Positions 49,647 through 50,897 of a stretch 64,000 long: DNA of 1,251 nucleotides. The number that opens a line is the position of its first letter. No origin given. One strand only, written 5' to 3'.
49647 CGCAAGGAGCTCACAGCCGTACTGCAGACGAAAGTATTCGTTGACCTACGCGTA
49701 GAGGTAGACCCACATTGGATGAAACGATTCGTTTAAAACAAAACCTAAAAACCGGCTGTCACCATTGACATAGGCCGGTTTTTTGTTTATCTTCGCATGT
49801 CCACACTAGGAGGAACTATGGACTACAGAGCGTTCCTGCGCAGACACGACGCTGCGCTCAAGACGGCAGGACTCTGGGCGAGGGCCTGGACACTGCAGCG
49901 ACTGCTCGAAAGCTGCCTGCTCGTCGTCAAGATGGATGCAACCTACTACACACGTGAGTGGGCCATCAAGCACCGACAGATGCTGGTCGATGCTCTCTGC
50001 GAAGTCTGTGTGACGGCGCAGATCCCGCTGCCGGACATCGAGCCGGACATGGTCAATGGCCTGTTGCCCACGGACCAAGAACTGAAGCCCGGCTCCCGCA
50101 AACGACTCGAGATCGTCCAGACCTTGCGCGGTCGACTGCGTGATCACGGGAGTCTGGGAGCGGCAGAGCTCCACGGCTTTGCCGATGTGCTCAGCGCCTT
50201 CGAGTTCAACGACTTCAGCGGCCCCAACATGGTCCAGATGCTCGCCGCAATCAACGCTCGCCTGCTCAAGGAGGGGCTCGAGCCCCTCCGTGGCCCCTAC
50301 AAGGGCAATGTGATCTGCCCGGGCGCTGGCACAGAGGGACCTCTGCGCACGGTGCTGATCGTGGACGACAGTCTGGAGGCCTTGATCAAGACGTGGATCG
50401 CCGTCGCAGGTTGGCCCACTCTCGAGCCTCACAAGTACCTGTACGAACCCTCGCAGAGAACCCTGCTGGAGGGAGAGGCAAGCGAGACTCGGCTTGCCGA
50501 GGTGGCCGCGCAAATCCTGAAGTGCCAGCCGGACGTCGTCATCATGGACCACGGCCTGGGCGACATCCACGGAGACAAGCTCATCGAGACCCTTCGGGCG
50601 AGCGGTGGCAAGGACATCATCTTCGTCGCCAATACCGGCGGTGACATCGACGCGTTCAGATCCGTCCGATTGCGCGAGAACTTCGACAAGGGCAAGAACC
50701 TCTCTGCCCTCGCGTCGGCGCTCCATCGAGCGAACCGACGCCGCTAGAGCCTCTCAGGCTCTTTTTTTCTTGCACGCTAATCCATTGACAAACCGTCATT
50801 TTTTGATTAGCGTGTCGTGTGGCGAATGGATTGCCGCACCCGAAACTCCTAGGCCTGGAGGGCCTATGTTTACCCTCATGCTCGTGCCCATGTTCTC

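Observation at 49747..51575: GC-rich island: C-terminal-receiver protein with a novel N-terminal domain, a palindromic operator, and an acidic partner protein, with no kinase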

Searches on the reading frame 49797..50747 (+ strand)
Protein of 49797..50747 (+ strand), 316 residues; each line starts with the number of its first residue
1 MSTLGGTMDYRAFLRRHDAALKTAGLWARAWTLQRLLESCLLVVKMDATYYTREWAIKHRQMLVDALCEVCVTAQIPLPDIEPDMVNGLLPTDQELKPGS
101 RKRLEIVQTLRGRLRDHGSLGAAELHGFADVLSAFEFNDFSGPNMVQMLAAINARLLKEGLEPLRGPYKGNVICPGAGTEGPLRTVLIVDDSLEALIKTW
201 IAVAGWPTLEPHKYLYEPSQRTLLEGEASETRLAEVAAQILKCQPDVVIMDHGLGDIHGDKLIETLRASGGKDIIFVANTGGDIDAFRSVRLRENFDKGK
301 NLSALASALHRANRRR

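Call 4: search_protein_families(library=pfam, proteins=[window:49797-50747:+], max_evalue=1)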
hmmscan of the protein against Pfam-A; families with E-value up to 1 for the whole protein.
window:49797-50747:+ (316 aa): 1 family
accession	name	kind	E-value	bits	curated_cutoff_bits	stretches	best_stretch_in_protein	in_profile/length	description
PF00072.30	Response_reg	-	0.0012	19.4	30.2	1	234-285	32-84/111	Response regulator receiver domain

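Call 5: find_homologous_proteins(query=window:49797-50747:+, max_evalue=0.001)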
Query window:49797-50747:+ (316 aa): 1 proteins with E <= 0.001 among 4205 candidates.
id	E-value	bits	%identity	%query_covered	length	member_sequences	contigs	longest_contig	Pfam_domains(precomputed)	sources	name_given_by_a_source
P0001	4.6e-205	698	100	98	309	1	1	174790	-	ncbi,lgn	-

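Call 7: find_encoding_contigs(protein=P0001, flank=10000, max_places=6)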
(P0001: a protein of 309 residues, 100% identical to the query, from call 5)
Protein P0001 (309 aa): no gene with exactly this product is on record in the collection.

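Call 8: list_cluster_members(proteins=[P0001, P0002])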
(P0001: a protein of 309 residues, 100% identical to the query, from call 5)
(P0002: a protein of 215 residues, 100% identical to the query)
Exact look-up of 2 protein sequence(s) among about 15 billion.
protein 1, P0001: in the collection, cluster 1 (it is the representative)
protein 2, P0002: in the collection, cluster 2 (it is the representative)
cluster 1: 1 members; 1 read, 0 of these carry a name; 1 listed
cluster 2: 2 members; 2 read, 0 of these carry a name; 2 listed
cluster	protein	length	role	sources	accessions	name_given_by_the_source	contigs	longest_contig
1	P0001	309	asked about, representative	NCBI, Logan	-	-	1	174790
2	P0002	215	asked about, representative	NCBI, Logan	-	-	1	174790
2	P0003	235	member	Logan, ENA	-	-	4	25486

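Call 10: find_encoding_contigs(protein=P0003, flank=10000, max_places=6)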
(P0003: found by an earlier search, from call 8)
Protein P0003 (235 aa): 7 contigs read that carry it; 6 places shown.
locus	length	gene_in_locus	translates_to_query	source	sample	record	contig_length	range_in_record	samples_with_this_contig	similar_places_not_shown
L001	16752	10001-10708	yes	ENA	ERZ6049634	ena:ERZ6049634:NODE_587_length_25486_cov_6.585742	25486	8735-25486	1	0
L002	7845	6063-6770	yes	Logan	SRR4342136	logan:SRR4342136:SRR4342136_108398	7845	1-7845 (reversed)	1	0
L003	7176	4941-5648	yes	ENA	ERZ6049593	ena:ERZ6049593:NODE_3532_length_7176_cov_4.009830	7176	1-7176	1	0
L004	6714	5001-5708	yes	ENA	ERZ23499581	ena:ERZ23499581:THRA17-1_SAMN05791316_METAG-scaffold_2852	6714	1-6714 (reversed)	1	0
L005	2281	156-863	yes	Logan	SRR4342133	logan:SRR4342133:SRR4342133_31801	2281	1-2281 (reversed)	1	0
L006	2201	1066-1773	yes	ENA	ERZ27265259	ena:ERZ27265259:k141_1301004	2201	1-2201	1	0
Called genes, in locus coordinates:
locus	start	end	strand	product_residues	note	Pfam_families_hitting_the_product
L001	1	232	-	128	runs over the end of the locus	PF00416:Ribosomal_S13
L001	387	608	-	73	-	PF01176:eIF-1a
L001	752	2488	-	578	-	PF01411:tRNA-synt_2c, PF07973:tRNA_SAD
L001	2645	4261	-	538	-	PF03023:MurJ, PF13440:Polysacc_synt_3 (weak)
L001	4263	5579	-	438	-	PF02412:TSP_3 (weak), PF18911:PKD_4, PF00801:PKD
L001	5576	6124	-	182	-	PF06130:PTAC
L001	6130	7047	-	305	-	PF01544:CorA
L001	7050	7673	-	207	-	PF00535:Glycos_transf_2, PF10111:Glyco_tranf_2_2 (faint)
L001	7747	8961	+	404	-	PF05958:tRNA_U5-meth_tr, PF03602:Cons_hypoth95 (weak), PF05175:MTS (weak), PF06325:PrmA (weak), PF02475:TRM5-TYW2_MTfase (weak), PF13847:Methyltransf_31, PF13649:Methyltransf_25 (weak)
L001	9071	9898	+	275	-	PF00350:Dynamin_N (faint), PF01926:MMR_HSR1, PF02421:FeoB_N, PF04548:AIG1, PF00009:GTP_EFTU, PF07650:KH_2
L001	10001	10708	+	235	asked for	-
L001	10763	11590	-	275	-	-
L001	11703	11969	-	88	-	-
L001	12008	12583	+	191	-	-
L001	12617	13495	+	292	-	-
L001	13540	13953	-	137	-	-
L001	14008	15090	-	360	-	PF03054:tRNA_Me_trans, PF20259:tRNA_Me_trans_M, PF20258:tRNA_Me_trans_C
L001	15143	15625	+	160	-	-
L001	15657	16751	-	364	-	?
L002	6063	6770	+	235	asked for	-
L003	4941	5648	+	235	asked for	-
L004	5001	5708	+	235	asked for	-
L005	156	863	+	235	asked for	-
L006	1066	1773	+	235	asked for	-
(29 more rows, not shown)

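Call 14: search_protein_families(library=ncbifam, proteins=[P0001, P0003], max_evalue=1)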
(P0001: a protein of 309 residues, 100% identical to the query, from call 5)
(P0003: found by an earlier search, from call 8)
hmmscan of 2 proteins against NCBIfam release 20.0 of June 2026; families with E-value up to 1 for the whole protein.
P0001 (309 aa): 5 families
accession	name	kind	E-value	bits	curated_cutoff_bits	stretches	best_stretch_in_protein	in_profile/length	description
NF008296.0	PRK11083.1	equivalog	0.0017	17.8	273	1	227-279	37-89/228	two-component system response regulator CreB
NF007419.0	PRK09958.1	equivalog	0.054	13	251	1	230-271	38-79/204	acid-sensing system DNA-binding response regulator EvgA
TIGR03787.1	marine_sort_RR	equivalog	0.076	12.5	335.7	1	233-295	40-105/227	proteobacterial dedicated sortase system response regulator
NF045505.1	RR_RssB_Pseudo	equivalog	0.078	12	700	1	234-300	46-113/394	two-component system response regulator RssB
NF011896.0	PRK15369.1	equivalog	0.17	11.5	242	1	228-261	40-73/211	two component system response regulator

P0003 (235 aa): 0 families

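Call 15: search_protein_families(library=phrogs, proteins=[P0001, P0003], max_evalue=1)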
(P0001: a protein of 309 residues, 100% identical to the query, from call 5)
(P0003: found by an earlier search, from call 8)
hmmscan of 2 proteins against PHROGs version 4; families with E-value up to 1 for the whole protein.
P0001 (309 aa): 1 family
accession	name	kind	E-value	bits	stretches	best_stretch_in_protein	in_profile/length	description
phrog_731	-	unknown function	0.035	14.4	1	227-278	35-87/227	-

P0003 (235 aa): 0 families

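Call 16: search_protein_families(library=padloc, proteins=[P0001, P0003], max_evalue=1)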
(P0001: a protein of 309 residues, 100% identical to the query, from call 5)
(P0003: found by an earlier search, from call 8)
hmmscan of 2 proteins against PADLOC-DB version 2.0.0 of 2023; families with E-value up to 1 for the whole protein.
P0001 (309 aa): 0 families

P0003 (235 aa): 0 families

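Call 18: search_solved_structures(query=P0001, max_evalue=10, show_alignments=3)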
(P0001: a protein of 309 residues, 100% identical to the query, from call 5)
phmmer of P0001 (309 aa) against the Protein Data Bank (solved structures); distinct sequences matched with E-value up to 10: 20.
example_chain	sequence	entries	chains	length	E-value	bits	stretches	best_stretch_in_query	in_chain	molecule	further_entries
8ji0_A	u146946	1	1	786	0.058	15.6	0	192-213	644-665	Maltose/maltodextrin-binding periplasmic protein,Hemorrhagic toxin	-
1v4b_A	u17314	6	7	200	0.1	14.8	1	41-121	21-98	NADH-azoreductase, FMN-dependent | Azo Reductase | FMN-dependent NADH-azoreductase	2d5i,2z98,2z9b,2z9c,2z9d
5tic_A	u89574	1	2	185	0.1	14.8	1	174-249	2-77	Acyl-CoA thioesterase I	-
5tid_A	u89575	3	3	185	0.1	14.8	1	174-249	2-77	Acyl-CoA thioesterase I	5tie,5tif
8jhz_A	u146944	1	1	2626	0.11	14.7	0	192-213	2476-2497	Hemorrhagic toxin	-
1tik_A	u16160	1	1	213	0.11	14.7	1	41-121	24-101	Acyl carrier protein phosphodiesterase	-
8svz_A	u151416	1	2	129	0.27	13.4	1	235-272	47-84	Two-component response regulator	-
6lfc_A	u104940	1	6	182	0.3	13.2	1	177-249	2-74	Acyl-CoA thioesterase I also functions as protease I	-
6lfb_A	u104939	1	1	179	0.4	12.8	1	178-249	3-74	Acyl-CoA thioesterase I also functions as protease I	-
1ivn_A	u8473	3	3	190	0.41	12.8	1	178-249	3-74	Thioesterase I | Acyl-CoA thioesterase I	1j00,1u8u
3f6c_A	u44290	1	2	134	0.43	12.7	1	230-275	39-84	Positive transcription regulator evgA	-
1jrl_A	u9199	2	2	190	0.52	12.5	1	178-249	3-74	Acyl-CoA Thioesterase I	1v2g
1zh2_A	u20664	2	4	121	0.81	11.8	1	214-278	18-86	KDP operon transcriptional regulatory protein kdpE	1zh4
7n2x_A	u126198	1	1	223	0.82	11.8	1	41-121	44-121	FMN-dependent NADH:quinone oxidoreductase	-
5f64_A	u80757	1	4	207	0.95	11.6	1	230-274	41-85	Positive transcription regulator EvgA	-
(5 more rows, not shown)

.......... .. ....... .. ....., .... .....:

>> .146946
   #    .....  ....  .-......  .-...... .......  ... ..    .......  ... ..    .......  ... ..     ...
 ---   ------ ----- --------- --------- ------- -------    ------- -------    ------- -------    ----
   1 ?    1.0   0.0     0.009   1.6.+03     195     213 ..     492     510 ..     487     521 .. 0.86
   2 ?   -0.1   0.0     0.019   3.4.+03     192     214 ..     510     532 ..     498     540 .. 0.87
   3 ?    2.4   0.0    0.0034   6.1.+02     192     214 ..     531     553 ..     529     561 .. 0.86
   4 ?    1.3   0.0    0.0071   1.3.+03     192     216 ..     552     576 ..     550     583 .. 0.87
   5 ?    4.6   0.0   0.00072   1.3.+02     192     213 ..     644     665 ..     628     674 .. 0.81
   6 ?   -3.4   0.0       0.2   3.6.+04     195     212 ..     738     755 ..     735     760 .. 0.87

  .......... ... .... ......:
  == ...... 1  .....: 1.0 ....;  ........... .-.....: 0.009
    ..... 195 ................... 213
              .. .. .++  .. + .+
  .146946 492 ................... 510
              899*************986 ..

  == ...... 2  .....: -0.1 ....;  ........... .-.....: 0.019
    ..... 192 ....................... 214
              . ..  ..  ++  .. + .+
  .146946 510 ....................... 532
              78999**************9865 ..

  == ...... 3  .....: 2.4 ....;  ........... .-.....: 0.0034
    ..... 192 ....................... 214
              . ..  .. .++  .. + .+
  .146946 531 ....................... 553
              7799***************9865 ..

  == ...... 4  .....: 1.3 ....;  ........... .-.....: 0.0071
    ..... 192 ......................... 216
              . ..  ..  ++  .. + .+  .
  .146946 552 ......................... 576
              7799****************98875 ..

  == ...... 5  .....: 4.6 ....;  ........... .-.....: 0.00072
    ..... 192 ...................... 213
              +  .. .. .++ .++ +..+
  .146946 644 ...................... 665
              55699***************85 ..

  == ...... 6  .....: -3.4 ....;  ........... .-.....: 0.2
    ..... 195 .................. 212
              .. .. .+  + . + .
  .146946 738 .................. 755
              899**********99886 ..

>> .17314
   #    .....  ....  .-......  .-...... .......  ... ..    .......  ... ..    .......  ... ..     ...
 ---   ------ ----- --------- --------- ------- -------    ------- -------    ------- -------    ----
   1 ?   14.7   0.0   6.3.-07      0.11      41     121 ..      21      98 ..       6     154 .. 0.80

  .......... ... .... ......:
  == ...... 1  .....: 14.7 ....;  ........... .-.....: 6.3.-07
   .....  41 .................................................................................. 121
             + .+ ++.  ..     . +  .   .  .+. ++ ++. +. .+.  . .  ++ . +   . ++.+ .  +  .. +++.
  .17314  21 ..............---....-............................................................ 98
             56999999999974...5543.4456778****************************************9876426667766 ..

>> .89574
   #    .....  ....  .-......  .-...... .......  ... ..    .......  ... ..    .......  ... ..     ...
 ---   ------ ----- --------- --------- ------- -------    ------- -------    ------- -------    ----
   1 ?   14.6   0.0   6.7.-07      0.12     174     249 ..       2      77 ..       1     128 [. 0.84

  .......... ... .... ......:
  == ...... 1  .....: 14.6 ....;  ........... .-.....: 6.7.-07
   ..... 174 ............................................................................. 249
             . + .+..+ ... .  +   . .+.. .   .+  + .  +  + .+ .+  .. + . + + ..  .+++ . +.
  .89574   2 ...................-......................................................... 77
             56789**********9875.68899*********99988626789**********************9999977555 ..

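Call 23: predict_structure(protein=P0001)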
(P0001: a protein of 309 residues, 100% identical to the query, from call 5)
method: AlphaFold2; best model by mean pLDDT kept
length: 309 residues; sequences in the alignment: 1
mean_pLDDT: 38.6   pTM: 0.25
mean pLDDT of the five models: 38.6, 38.5, 37.3, 37.1, 36.5
residues with pLDDT >= 90: 0; 70-90: 0; 50-70: 13; < 50: 296
segments of 3 or more residues with pLDDT < 50: 16-50, 55-60, 62-309
pLDDT, mean of each block of 10 residues (from residue 1): 52 49 47 38 44 49 46 37 35 38 38 41 39 37 45 41 31 29 36 33 26 25 42 40 38 45 40 31 30 38 34
secondary structure, 60 per line:
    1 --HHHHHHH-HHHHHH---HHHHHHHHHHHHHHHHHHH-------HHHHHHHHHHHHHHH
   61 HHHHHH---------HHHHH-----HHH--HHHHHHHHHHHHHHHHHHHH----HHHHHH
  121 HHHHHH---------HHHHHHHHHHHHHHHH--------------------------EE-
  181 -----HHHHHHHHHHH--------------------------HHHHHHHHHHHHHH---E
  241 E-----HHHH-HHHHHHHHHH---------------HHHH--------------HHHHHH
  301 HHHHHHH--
elements in order: H3-9 H11-16 H20-38 H46-66 H76-80 H91-110 H115-126 H136-151 H186-196 H223-236 H247-250 H252-261 H277-280 H295-307

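Call 35: search_protein_representatives(protein=P0001)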
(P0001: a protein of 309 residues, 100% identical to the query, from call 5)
Query: 309 residues. Proteins with E-value up to 0.001 (for the whole library): 121; up to 1e-10: 98; up to 1e-30: 3. The best 121 are listed.
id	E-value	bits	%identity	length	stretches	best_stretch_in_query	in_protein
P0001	1.3e-205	697.5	100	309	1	1-309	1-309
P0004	1.1e-35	139.5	32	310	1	1-303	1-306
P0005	2.1e-33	132.0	34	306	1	1-303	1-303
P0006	4.6e-29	117.8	37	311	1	51-302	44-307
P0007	4.6e-28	114.5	31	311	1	1-303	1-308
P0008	1.1e-27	113.3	31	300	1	48-303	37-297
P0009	1.4e-27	112.9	29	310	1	1-301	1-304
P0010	2.0e-27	112.4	30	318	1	1-304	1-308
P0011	8.3e-27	110.4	38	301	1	49-297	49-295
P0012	2.4e-26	108.9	42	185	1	131-301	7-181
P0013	3.5e-26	108.3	31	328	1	34-303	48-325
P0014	6.0e-26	107.6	32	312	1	19-303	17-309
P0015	6.8e-26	107.4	33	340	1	1-301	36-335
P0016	8.1e-26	107.1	30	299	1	29-302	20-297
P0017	8.5e-26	107.0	34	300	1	50-304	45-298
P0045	3.1e-20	88.8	29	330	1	43-294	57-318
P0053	4.2e-19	85.1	36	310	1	58-300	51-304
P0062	7.8e-18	80.9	27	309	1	2-305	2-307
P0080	7.2e-15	71.2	25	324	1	29-305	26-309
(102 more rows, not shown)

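Call 37: find_homologous_proteins(query=A1, max_evalue=0.001)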
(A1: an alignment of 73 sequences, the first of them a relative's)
Query A1 (73 sequences) (309 aa, profile of the alignment): 9 proteins with E <= 0.001 among 8000 candidates.
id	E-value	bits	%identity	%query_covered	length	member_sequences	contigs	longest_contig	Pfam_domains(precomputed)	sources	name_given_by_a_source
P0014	2.3e-98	348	30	99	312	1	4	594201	PF00072.31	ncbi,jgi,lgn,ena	-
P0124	3.8e-92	327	29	97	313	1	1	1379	-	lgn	-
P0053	5.9e-90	320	31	81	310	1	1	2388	-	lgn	-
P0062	9.8e-90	319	27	99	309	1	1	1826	-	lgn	-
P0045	1.2e-88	316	27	100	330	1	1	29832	-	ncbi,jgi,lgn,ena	ncbi:MAG: hypothetical protein WC027_02765 [Candidatus Paceibacterota bacterium]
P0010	6.5e-88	313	30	98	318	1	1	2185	-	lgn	-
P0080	1.1e-83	299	24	97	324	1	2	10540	-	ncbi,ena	ncbi:MAG: hypothetical protein AAB538_00915 [Patescibacteria group bacterium]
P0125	5.9e-80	287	30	84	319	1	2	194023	-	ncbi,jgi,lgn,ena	ncbi:MAG: hypothetical protein WC250_01140 [Candidatus Paceibacterota bacterium]|jgi:hypothetical pr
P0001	5.1e-76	274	100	100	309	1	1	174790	-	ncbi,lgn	-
